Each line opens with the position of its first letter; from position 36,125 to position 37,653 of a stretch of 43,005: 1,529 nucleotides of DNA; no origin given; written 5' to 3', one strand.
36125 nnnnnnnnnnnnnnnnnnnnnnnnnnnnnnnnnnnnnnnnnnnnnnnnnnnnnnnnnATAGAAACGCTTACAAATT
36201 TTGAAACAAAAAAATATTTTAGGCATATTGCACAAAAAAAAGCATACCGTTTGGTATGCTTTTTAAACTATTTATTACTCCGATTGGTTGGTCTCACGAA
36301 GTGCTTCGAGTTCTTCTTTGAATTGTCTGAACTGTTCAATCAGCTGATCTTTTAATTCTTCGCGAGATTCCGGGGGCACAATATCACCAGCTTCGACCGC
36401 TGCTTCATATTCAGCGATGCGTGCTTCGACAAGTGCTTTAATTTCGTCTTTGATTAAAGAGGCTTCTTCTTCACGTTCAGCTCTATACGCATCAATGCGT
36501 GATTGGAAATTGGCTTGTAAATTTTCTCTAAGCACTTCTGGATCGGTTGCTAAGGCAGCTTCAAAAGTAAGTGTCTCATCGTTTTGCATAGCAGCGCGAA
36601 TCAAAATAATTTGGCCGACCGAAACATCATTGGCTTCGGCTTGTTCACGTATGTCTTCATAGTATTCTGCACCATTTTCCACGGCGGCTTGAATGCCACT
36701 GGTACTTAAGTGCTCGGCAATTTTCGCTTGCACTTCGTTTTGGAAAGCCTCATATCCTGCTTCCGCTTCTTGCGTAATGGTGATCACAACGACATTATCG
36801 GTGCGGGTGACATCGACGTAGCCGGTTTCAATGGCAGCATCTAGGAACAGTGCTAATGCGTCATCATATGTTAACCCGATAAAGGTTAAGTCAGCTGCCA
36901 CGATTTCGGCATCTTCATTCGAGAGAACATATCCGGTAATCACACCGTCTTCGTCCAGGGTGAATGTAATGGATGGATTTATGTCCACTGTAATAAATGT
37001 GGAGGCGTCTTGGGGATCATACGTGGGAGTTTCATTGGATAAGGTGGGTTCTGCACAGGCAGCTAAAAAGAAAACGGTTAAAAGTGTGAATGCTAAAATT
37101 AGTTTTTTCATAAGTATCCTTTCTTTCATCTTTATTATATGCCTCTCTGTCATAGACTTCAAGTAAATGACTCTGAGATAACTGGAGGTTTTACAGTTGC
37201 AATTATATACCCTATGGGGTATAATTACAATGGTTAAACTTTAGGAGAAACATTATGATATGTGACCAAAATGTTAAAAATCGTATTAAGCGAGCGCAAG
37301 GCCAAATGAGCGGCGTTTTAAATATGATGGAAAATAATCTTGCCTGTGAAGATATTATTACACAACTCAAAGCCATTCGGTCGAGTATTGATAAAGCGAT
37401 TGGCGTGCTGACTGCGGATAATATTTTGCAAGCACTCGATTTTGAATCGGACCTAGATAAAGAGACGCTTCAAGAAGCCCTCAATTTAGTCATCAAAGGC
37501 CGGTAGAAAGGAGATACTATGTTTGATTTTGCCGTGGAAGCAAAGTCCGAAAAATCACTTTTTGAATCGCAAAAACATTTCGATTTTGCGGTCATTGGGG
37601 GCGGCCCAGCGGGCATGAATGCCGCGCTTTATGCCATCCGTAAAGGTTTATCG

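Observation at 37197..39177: CsoR-family repressor without metal ligands controlling a split, order-swapped AhpF with no AhpC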

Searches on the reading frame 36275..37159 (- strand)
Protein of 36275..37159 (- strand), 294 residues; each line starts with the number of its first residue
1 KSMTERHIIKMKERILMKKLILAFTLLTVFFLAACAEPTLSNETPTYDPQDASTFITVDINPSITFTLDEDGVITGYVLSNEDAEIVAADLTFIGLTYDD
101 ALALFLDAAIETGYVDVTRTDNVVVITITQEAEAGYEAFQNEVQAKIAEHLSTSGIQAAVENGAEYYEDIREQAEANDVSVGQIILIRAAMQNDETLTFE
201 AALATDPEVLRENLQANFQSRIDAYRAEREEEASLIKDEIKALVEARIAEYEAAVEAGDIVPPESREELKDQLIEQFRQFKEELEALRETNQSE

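Call 63: search_protein_families(library=pfam, proteins=[window:36275-37159:-], max_evalue=0.001)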
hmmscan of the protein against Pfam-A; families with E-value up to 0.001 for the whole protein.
window:36275-37159:- (294 aa): 1 family
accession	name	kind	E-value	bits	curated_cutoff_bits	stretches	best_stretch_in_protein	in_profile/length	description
PF23750.1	RsgI_M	-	1.2e-21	78.2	25.3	1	54-187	2-131/133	Anti-sigma factor RsgI-like central domain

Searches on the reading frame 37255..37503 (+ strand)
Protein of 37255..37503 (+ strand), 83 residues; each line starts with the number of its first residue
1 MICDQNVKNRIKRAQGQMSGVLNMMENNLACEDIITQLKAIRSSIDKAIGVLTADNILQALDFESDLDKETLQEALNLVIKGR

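Call 3: search_protein_families(library=pfam, proteins=[window:37255-37503:+], max_evalue=0.01)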
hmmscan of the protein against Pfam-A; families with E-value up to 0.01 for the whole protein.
window:37255-37503:+ (83 aa): 1 family
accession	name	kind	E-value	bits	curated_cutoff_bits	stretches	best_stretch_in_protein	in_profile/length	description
PF02583.22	Trns_repr_metal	-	5.3e-17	62.4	22.8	1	5-79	3-76/78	Metal-sensitive transcriptional repressor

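Call 4: search_protein_families(library=ncbifam, proteins=[window:37255-37503:+], max_evalue=0.01)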
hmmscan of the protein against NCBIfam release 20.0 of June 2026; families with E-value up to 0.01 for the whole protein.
window:37255-37503:+ (83 aa): 3 families
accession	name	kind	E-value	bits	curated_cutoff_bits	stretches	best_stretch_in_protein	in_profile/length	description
NF052430.1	repress_RicR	exception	1.2e-06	29.1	175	1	5-47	9-51/93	copper-sensing transcriptional repressor RicR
NF011613.0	PRK15039.1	equivalog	2.5e-05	24.8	138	1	5-81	9-83/90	Ni(II)/Co(II)-binding transcriptional repressor RcnR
NF008464.0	PRK11352.1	equivalog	2.5e-05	24.6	133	1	6-58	10-62/91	formaldehyde-responsive transcriptional repressor FrmR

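Call 7: find_homologous_proteins(query=window:37255-37503:+, max_evalue=0.001)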
Query window:37255-37503:+ (83 aa): 94 proteins with E <= 0.001 among 94 candidates.
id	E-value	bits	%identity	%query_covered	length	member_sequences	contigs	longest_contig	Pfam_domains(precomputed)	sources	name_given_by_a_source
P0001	2.8e-44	166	100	100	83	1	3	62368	PF02583.23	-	-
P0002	7.7e-43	161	98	100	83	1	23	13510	PF02583.23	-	-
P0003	4.2e-42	159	95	100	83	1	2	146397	PF02583.23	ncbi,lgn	-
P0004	2.0e-40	153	94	100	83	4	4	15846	PF02583.23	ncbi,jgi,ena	-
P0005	2.4e-40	153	94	100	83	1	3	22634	PF02583.23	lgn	-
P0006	1.2e-38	148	90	100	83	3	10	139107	PF02583.23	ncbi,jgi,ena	-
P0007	1.3e-37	144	87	100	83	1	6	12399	PF02583.23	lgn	-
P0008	5.1e-33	130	76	100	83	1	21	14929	PF02583.23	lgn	-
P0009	5.3e-30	120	72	100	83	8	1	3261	PF02583.23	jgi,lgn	-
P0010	1.9e-28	115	70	100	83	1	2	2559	PF02583.23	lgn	-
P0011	7.1e-28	114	70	100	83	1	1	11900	PF02583.23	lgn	-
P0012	7.1e-28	114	70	100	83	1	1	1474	PF02583.23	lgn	-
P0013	1.0e-27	113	69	100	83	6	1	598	PF02583.23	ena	-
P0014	1.7e-27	113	69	100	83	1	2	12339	PF02583.23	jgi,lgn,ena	-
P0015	2.6e-27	112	66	100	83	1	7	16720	PF02583.23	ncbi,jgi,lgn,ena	jgi:DNA-binding FrmR family transcriptional regulator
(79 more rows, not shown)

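Call 10: find_related_loci(query=A1, collection=genome_contigs, flank=6000)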
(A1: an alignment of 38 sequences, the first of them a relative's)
Query A1 (83 aa) in genome_contigs; peptide patterns used: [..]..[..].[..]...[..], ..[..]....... (x = any residue, [..] = any of these).
501 stretches matched a pattern; 479 encode a relative of the query (tblastn E <= 1e-3); the best 80 are kept; 80 distinct loci.
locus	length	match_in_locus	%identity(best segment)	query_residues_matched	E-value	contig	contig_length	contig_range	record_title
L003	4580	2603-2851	98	1-83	2e-49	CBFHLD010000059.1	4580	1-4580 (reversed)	MAG: Candidatus Izemoplasmataceae bacterium isolate AGTU_289_bin_24_strict genome assembly, contig: AGTU_289_bin_24_stri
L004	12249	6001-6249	95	1-83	1e-48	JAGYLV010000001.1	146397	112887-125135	Bacterium isolate M50B102 1, whole genome shotgun sequence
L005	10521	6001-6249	94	1-83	6e-47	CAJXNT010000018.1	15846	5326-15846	MAG TPA_asm: uncultured Tenericutes bacterium isolate SRR4030062_bin.27_MetaBAT_v2.12.1_MAG genome assembly, contig: NOD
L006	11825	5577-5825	90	1-83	7e-46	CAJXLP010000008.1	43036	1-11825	MAG TPA_asm: uncultured Tenericutes bacterium isolate SRR4030052_bin.52_MetaBAT_v2.12.1_MAG genome assembly, contig: NOD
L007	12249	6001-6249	69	1-83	4e-33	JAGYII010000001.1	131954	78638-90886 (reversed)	MAG: Candidatus Izimaplasma bacterium isolate M30B11 1, whole genome shotgun sequence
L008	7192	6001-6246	63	1-82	3e-31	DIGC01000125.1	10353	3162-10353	MAG TPA_asm: Bacillales bacterium UBA5732 UBA5732_contig_24798, whole genome shotgun sequence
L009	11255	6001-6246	63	1-82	8e-30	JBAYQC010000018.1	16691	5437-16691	MAG: Candidatus Izemoplasmatales bacterium isolate SO_2016_LW2_153 scaffold06644_LW138R_2016, whole genome shotgun seque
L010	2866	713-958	60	1-82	8e-30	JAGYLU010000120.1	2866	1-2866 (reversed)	MAG: Acholeplasmataceae bacterium isolate M50B101 120, whole genome shotgun sequence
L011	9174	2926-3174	55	1-83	3e-29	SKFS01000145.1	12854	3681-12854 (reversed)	MAG: Candidatus Izimaplasma bacterium isolate CSBr16_104 CSBr16-5014, whole genome shotgun sequence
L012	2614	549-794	61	1-82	4e-29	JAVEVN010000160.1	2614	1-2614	MAG: Candidatus Izemoplasmatales bacterium isolate BF4_122 NODE_174644_length_2614_cov_3.594692_Biofilm4, whole genome s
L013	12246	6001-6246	60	1-82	1e-28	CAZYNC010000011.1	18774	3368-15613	MAG TPA_asm: uncultured Acholeplasmataceae bacterium isolate SRP069133_co1_465 genome assembly, contig: NODE_2617_length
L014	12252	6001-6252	58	1-82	7e-29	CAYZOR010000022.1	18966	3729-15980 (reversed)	MAG TPA_asm: uncultured Candidatus Izemoplasmatales bacterium isolate binchicken_co32_168 genome assembly, contig: NODE_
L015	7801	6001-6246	60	1-82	1e-28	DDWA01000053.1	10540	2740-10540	MAG TPA_asm: Bacillales bacterium UBA2298 UBA2298_contig_15312, whole genome shotgun sequence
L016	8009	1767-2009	54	1-81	2e-28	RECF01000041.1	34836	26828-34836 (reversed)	MAG: Acholeplasmatales bacterium isolate DLM2.Bin112 NODE_1218_length_34836_cov_6.97343, whole genome shotgun sequence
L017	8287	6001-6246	57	1-82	2e-28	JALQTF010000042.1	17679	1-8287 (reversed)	MAG: Acholeplasmataceae bacterium isolate DAH.13 DAH_29297, whole genome shotgun sequence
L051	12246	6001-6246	49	1-82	7e-24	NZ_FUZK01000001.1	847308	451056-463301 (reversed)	Acholeplasma oculi strain ATCC 27350, whole genome shotgun sequence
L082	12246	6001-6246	49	1-82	2e-23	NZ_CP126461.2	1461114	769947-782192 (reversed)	Acholeplasma laidlawii strain 8195 chromosome, complete genome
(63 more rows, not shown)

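Call 14: search_solved_structures(query=window:37255-37503:+, max_evalue=0.01, show_alignments=5)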
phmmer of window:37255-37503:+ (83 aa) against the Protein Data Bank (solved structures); distinct sequences matched with E-value up to 0.01: 7.
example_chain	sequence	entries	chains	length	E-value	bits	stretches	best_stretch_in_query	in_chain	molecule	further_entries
7mq1_A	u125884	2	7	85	5.4e-12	49.1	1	10-81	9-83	Copper-sensing transcriptional repressor csoR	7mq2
7mq3_A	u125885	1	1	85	5.1e-11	46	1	10-81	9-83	Copper-sensing transcriptional repressor csoR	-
4m1p_A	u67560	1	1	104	2.8e-06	31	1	5-50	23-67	Copper-sensitive operon repressor (CsoR)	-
2hh7_A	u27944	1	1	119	4e-06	30.5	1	8-56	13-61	Hypothetical protein CsoR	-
5fmn_A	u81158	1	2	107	6.4e-06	29.9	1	5-61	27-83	INRS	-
3aai_A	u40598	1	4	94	6.6e-05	26.7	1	6-50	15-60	Copper homeostasis operon regulatory protein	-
6ahx_A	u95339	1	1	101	0.00028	24.7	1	6-60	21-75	Putative cytosolic protein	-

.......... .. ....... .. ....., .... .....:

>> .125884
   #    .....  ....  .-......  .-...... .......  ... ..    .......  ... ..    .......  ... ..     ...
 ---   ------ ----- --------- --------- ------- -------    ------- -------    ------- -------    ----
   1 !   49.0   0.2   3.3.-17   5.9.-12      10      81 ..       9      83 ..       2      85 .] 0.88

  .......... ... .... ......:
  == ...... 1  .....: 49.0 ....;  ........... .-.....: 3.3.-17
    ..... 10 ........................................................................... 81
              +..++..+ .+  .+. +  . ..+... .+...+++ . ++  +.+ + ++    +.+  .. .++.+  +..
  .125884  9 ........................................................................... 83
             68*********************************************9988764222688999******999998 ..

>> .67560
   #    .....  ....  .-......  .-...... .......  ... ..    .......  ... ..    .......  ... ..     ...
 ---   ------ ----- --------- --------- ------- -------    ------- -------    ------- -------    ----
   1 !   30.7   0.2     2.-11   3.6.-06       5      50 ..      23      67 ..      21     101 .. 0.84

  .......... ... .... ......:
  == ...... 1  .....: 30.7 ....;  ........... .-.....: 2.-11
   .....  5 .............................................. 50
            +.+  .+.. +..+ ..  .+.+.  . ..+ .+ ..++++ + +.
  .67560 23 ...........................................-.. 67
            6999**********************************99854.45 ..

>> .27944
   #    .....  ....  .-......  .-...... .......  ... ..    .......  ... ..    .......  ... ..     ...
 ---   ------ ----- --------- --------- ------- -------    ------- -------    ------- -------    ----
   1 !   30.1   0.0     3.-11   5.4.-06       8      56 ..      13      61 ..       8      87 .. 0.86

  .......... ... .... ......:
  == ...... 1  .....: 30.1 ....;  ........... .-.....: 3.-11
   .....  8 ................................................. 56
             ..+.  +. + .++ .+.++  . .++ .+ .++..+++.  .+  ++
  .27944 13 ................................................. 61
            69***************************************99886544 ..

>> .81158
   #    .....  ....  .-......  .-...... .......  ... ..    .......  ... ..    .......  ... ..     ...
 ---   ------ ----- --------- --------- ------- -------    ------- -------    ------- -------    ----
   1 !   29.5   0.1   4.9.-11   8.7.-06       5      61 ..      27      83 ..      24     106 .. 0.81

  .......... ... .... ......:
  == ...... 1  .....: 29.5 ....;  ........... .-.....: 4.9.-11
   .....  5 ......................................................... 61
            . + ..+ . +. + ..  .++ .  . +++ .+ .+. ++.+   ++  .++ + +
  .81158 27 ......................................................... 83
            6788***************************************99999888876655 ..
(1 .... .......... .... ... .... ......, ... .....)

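Call 53: search_protein_representatives(alignment_id=A1)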
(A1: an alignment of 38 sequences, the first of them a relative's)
Query: 38 sequences, 84 profile positions. Proteins with E-value up to 0.001 (for the whole library): 3905; up to 1e-10: 141; up to 1e-30: 1. The best 150 are listed.
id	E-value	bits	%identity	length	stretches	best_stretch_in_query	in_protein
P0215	6.6e-35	135.1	-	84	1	1-83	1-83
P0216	4.7e-30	119.5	-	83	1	1-82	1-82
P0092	1.8e-29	117.6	-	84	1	1-83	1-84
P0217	4.4e-28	113.2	-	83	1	1-82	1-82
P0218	4.6e-28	113.1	-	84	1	1-81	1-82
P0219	3.0e-25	104.1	-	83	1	1-82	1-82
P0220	3.3e-25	104.0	-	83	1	1-82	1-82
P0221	4.7e-25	103.5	-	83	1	1-82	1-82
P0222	4.5e-24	100.4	-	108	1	1-82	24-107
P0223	9.8e-24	99.3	-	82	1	1-82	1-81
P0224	3.3e-23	97.6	-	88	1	1-82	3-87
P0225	1.6e-22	95.4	-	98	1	1-71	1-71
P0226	2.3e-22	94.8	-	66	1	18-82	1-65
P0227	2.4e-22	94.8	-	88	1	1-82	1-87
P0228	4.5e-22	94.0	-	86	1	1-82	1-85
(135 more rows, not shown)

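Call 63: search_protein_families(library=pfam, proteins=[L051:4066-5703:+, L051:5706-6008:+, L082:3789-4064:+], max_evalue=0.001)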
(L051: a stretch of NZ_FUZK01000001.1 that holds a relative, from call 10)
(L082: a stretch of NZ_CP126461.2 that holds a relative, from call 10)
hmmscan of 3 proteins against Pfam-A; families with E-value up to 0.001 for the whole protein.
L051:4066-5703:+ (546 aa): 7 families
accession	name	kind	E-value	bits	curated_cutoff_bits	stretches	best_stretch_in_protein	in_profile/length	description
PF07992.20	Pyr_redox_2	-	4.9e-56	190.7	26.1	1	5-305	2-291/291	Pyridine nucleotide-disulphide oxidoreductase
PF00581.25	Rhodanese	-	8.5e-17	61.9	22.2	1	456-538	7-99/102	Rhodanese-like domain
PF02852.28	Pyr_redox_dim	-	4.3e-16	59.5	25.3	1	327-427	3-104/110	Pyridine nucleotide-disulphide oxidoreductase, dimerisation domain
PF00070.33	Pyr_redox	-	6.8e-16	59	22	1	153-221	1-69/82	Pyridine nucleotide-disulphide oxidoreductase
PF13738.12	Pyr_redox_3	-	7.8e-12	45.5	30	1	68-279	89-305/305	Pyridine nucleotide-disulphide oxidoreductase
PF13450.12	NAD_binding_8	-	9e-07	29.5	21.9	0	156-185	1-30/68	NAD(P)-binding Rossmann-like domain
PF01266.30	DAO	-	0.00042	20.4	27.9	0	154-184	2-32/353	FAD dependent oxidoreductase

L051:5706-6008:+ (101 aa): 1 family
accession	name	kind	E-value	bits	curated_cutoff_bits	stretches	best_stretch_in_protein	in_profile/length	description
PF00581.25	Rhodanese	-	1.3e-20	74.2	22.2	1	9-93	4-99/102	Rhodanese-like domain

L082:3789-4064:+ (92 aa): 1 family
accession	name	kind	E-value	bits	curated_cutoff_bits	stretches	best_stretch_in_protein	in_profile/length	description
PF00581.25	Rhodanese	-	1.7e-10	41.6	22.2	1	14-89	9-100/102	Rhodanese-like domain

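Call 66: predict_structure(alignment_id=A1)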
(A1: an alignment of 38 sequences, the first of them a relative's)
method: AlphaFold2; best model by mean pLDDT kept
length: 83 residues; sequences in the alignment: 38
mean_pLDDT: 86.2   pTM: 0.66
mean pLDDT of the five models: 86.2, 84.2, 83.8, 83.5, 83.2
residues with pLDDT >= 90: 43; 70-90: 32; 50-70: 8; < 50: 0
segments of 3 or more residues with pLDDT < 50: none
pLDDT, mean of each block of 10 residues (from residue 1): 87 96 96 96 92 84 70 75 62
secondary structure, 60 per line:
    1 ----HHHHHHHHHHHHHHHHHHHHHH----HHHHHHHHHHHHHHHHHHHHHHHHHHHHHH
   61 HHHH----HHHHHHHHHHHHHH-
elements in order: H5-26 H31-64 H69-82

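Call 69: fold_search(model_id=the predicted structure, library=pdb)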
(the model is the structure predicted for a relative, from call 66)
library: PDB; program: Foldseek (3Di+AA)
matches with E <= 10: 100; with E <= 0.001: 1
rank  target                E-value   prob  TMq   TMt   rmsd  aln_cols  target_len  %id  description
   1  7mq2_A                8.7e-04  1.00  0.68  0.73   5.2        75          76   32  C9A Streptococcus pneumoniae CstR in the reduced state, space group P21 (released 2022-03-09)
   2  7mq3                  1.7e-03  1.00  0.63  0.63   6.5        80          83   30  C9A N55A Streptococcus pneumoniae CstR in the reduced state (released 2022-03-09)
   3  7mq1_C                4.2e-03  1.00  0.62  0.63   6.8        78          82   29  C9A Streptococcus pneumoniae CstR in the reduced state, space group C2 (released 2022-03-09)
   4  7mq1_A                4.8e-03  1.00  0.62  0.64   6.8        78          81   29  C9A Streptococcus pneumoniae CstR in the reduced state, space group C2 (released 2022-03-09)
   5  7mq1_B                5.1e-03  1.00  0.60  0.60   6.9        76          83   30  C9A Streptococcus pneumoniae CstR in the reduced state, space group C2 (released 2022-03-09)
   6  5lbm_A                5.5e-03  1.00  0.68  0.68   2.9        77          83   19  The asymmetric tetrameric structure of the formaldehyde sensing transcriptional repressor FrmR from Escherichia coli (released 2016-12-21)
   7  6ahx                  7.6e-03  1.00  0.66  0.89   1.5        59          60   27  Copper-Sensing Operon Regulator Protein (CsoRGz) (released 2019-10-23)
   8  4m1p                  7.6e-03  1.00  0.62  0.54   6.1        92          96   29  Crystal structure of the copper-sensing repressor CsoR with Cu(I) from Geobacillus thermodenitrificans NG80-2 (released 2014-05-21)
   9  5lbm_C                1.1e-02  1.00  0.71  0.66   3.0        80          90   19  The asymmetric tetrameric structure of the formaldehyde sensing transcriptional repressor FrmR from Escherichia coli (released 2016-12-21)
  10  7mq2_B                1.2e-02  1.00  0.59  0.67   5.6        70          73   33  C9A Streptococcus pneumoniae CstR in the reduced state, space group P21 (released 2022-03-09)
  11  2hh7                  1.6e-02  1.00  0.64  0.62   6.2        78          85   27  Crystal Structure of Cu(I) bound CsoR from Mycobacterium tuberculosis. (released 2006-12-05)
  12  7mq2_C                1.7e-02  1.00  0.64  0.82   1.3        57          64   33  C9A Streptococcus pneumoniae CstR in the reduced state, space group P21 (released 2022-03-09)
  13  5fmn_B                3.0e-02  1.00  0.64  0.61   6.2        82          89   22  The nickel-responsive transcriptional regulator InrS (released 2017-02-01)
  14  5fmn_A                3.4e-02  1.00  0.64  0.62   6.0        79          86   23  The nickel-responsive transcriptional regulator InrS (released 2017-02-01)
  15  5lcy_B                6.2e-02  1.00  0.61  0.57   6.7        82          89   15  Formaldehyde-Responsive Regulator FrmR E64H variant from Salmonella enterica serovar Typhimurium (released 2016-08-10)
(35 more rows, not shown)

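Call 73: search_protein_families(library=ncbifam, proteins=[L051:4066-5703:+], max_evalue=0.00001)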
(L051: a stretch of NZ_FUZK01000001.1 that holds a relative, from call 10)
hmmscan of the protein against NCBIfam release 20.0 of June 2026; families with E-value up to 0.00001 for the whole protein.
L051:4066-5703:+ (546 aa): 47 families (the best 25 are shown)
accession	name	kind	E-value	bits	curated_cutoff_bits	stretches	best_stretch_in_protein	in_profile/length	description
TIGR03385.1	CoA_CoA_reduc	equivalog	4.4e-142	473.9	578.8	1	6-436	2-439/439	CoA-disulfide reductase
NF010037.0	PRK13512.1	equivalog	9.8e-113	377.3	394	1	5-438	3-436/438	CoA-disulfide reductase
NF007123.0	PRK09564.1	equivalog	1.6e-111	373.1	458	1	5-438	2-442/444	CoA-disulfide reductase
NF046103.1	NOXase_Strep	equivalog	9.9e-64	215.9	600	1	6-435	2-437/442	H2O-forming NADH oxidase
NF045765.1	PhenlGlyoxDHPadH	equivalog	4.7e-44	150.9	475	1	6-309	5-304/416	NADH-dependent phenylglyoxylate dehydrogenase subunit epsilon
TIGR02374.1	nitri_red_nirB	equivalog_domain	2.4e-40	138.7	578.35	1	6-344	1-334/794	nitrite reductase large subunit NirB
TIGR02053.1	MerA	equivalog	3.6e-39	135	454.45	1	92-421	118-439/465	mercury(II) reductase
NF003437.0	PRK04965.1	equivalog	9.7e-37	126.8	392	1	4-289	3-282/378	NADH:flavorubredoxin reductase NorW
TIGR01350.1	lipoamide_DH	equivalog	3.7e-36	124.8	408.8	1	95-416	121-435/461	dihydrolipoyl dehydrogenase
NF003585.0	PRK05249.1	equivalog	1.6e-35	122.6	465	1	89-421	121-443/464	Si-specific NAD(P)(+) transhydrogenase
NF042949.2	3PPDioc_HcaD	equivalog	1.3e-34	119.6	450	1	4-292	2-285/386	3-phenylpropionate/cinnamic acid dioxygenase ferredoxin--NAD(+) reductase subunit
NF041853.1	hythiocyan_redase_MerA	equivalog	2.1e-32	112.5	650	1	93-433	107-439/440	hypothiocyanous acid reductase MerA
NF004945.0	PRK06292.2-3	equivalog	9.8e-32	110.4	494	1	96-421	122-438/457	dihydrolipoyl dehydrogenase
NF007286.0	PRK09754.1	equivalog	2.9e-29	102.1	447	1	1-289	1-284/400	phenylpropionate dioxygenase ferredoxin reductase subunit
NF011565.0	PRK14989.1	subfamily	2.9e-29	101.7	883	1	1-287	1-288/847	nitrite reductase large subunit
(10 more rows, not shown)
